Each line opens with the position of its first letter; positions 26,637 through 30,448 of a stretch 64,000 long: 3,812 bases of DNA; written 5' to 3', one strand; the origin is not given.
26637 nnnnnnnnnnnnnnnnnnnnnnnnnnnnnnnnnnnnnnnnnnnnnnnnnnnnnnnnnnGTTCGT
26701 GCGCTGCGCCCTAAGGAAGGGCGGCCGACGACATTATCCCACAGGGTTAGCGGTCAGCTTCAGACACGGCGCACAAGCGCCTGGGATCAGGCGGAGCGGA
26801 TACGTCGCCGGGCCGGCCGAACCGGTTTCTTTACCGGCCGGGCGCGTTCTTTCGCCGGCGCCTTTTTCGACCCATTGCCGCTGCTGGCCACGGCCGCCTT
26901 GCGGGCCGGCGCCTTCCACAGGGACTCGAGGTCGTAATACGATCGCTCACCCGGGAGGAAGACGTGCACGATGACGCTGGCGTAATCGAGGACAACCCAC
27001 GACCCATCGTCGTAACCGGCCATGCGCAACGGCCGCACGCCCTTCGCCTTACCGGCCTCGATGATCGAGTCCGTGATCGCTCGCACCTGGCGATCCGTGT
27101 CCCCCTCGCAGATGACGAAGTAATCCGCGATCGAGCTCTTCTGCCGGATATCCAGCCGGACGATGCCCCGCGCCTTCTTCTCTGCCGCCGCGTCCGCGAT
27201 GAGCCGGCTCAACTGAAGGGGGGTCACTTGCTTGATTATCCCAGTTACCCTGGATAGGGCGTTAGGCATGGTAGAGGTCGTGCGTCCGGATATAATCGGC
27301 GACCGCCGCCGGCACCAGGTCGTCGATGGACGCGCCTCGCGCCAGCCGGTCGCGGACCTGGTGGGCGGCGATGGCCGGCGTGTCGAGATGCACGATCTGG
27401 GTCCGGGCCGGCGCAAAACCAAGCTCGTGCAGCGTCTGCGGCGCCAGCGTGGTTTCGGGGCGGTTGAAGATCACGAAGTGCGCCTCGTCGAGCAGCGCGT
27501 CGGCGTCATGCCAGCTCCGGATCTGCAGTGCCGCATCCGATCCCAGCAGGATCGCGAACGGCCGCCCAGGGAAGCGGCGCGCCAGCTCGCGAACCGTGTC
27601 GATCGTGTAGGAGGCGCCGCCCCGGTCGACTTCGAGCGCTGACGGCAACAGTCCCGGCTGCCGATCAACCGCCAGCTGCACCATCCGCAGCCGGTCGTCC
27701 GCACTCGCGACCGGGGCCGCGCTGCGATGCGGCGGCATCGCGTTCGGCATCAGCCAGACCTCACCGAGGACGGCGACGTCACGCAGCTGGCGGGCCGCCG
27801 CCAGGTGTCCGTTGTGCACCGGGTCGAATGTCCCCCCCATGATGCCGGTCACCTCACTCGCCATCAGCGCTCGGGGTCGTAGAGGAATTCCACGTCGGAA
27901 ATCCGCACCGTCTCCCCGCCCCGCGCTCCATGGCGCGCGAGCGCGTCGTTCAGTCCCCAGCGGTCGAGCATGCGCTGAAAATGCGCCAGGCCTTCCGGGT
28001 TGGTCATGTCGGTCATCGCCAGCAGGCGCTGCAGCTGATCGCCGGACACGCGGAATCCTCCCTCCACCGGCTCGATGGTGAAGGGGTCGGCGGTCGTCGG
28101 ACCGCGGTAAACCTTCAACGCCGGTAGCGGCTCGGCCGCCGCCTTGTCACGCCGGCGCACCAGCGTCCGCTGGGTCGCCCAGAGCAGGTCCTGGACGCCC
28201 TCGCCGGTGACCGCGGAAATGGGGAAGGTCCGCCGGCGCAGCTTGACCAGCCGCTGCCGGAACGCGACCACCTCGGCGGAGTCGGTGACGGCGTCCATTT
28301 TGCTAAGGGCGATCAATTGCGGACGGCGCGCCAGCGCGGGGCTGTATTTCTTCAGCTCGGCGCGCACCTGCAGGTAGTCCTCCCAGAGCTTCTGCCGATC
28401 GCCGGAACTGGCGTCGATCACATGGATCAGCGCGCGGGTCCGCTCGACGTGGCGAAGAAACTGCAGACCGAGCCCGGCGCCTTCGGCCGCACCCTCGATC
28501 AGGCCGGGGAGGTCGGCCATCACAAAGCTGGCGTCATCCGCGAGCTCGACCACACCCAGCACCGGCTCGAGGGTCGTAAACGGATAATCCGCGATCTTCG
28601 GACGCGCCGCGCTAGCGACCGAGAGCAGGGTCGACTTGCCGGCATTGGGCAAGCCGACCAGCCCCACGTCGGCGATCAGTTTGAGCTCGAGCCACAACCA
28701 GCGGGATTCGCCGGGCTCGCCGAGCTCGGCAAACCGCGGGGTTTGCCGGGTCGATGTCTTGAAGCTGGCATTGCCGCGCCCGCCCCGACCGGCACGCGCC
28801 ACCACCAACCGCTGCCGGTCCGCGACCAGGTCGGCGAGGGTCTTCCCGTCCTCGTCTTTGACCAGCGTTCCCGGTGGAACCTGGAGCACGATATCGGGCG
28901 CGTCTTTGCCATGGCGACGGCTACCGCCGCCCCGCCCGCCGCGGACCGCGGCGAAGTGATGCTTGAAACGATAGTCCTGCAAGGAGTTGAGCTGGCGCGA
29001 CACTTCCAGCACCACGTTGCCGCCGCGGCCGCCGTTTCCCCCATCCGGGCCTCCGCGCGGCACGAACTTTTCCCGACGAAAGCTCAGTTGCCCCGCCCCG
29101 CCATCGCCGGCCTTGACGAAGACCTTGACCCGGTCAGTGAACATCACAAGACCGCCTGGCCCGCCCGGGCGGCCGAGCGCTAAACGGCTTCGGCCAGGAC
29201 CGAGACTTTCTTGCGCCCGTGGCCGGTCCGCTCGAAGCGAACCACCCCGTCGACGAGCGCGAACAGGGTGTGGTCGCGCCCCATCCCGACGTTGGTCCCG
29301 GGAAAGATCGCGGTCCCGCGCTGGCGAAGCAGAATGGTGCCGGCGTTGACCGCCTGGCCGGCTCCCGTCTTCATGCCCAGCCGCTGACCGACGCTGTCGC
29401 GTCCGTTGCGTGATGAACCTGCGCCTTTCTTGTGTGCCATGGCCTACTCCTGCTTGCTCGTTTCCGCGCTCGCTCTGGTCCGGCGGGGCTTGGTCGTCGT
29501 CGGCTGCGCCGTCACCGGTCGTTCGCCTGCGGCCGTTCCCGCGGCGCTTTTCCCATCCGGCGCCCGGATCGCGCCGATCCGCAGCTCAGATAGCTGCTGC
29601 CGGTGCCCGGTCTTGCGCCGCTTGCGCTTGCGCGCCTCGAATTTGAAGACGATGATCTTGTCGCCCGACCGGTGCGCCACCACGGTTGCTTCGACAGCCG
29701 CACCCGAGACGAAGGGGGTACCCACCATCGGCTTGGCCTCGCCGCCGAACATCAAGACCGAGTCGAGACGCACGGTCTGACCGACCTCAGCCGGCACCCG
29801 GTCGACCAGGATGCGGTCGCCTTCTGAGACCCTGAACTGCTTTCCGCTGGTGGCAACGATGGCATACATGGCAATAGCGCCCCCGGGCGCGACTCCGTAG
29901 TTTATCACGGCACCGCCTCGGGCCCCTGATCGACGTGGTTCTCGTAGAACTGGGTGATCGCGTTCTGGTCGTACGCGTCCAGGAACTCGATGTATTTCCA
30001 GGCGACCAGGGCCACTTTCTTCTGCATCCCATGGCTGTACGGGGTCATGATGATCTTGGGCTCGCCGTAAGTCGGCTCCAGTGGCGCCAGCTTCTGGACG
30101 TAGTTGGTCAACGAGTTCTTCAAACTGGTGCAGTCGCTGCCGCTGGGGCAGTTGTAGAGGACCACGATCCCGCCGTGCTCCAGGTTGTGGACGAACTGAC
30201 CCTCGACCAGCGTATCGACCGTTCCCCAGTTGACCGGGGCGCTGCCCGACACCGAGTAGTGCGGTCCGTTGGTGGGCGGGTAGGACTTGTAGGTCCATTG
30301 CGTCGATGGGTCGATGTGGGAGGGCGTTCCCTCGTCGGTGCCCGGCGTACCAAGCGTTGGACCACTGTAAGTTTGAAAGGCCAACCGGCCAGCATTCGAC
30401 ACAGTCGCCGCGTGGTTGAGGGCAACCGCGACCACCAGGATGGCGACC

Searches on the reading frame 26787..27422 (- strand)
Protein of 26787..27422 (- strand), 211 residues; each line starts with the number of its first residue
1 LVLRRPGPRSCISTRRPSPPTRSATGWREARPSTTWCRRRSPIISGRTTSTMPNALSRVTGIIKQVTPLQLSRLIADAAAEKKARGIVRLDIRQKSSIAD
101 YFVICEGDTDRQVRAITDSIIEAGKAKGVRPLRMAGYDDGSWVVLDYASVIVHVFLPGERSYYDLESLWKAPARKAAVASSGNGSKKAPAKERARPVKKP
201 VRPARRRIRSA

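Call 75: search_protein_families(library=pfam, proteins=[window:26787-27422:-], max_evalue=0.0001)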
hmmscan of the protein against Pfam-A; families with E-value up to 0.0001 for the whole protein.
window:26787-27422:- (211 aa): 1 family
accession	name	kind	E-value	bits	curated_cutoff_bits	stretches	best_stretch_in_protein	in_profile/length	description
PF02410.21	RsfS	-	2.7e-31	108.1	21.6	1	74-169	2-98/98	Ribosomal silencing factor during starvation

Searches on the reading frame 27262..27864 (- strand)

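Call 75: search_protein_families(library=pfam, proteins=[window:27262-27864:-], max_evalue=0.0001)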
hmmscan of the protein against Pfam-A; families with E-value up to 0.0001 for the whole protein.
window:27262-27864:- (200 aa): 1 family
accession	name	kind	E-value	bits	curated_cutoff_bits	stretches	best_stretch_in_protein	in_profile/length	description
PF01467.32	CTP_transf_like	-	5.3e-20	72.4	21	1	8-154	1-114/133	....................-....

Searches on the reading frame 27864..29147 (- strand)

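Call 15: search_protein_families(library=pfam, proteins=[window:27864-29147:-], max_evalue=0.00001)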
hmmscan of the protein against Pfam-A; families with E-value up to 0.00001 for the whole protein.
window:27864-29147:- (427 aa): 4 families
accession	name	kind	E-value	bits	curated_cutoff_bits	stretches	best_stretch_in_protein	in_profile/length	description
PF01018.28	GTP1_OBG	-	2.5e-59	199.8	27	1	5-157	2-155/155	GTP1/OBG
PF01926.29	MMR_HSR1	-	8.3e-23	81.1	21.9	1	160-282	1-112/113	50S ribosome-binding GTPase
PF09269.16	DUF1967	-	1.4e-19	70.3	27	1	356-423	1-70/70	Domain of unknown function (DUF1967)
PF02421.24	FeoB_N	-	1e-10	41.8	27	1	161-322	3-153/156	Ferrous iron transport protein B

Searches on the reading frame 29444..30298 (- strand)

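Call 15: search_protein_families(library=pfam, proteins=[window:29444-30298:-], max_evalue=0.00001)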
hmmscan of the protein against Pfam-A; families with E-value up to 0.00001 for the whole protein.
window:29444-30298:- (284 aa): 1 family
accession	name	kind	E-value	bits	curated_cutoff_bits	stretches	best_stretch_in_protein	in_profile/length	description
PF00829.26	Ribosomal_L21p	-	4.9e-35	120.2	27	1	144-244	1-99/99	Ribosomal prokaryotic L21 protein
